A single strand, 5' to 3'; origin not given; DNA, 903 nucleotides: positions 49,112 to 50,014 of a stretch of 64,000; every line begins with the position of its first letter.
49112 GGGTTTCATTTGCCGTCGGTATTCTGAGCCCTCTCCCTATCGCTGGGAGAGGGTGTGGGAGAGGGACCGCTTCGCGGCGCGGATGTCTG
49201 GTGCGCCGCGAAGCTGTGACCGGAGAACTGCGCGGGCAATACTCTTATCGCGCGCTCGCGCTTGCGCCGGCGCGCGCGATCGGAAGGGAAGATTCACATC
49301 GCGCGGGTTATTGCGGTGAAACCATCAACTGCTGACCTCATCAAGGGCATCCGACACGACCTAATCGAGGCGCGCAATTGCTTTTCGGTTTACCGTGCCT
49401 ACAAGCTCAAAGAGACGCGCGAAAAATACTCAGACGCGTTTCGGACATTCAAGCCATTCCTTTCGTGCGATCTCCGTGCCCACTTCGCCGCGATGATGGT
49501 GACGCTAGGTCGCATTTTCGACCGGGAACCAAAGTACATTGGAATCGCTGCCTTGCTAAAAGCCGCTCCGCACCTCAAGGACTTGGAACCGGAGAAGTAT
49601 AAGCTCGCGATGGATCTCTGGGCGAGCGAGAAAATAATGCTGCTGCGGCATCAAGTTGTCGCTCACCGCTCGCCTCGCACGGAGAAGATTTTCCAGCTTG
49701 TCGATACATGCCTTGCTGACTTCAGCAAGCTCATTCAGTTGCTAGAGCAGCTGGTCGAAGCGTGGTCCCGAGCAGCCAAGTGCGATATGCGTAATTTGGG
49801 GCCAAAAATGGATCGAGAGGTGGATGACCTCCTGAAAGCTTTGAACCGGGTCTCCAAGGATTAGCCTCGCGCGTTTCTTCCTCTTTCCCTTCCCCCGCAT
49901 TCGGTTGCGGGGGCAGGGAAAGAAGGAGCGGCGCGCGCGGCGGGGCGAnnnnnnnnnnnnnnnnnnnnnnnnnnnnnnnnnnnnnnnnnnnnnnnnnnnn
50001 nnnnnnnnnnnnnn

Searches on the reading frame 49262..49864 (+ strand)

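Call 57: search_protein_families(library=pfam, proteins=[window:49262-49864:+], max_evalue=0.001)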
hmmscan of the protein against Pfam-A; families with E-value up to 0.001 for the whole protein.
window:49262-49864:+ (200 aa): 1 family
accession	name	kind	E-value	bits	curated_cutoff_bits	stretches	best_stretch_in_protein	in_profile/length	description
PF18734.6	HEPN_AbiU2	-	2.7e-10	40.5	26.8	1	24-171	5-168/193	AbiU2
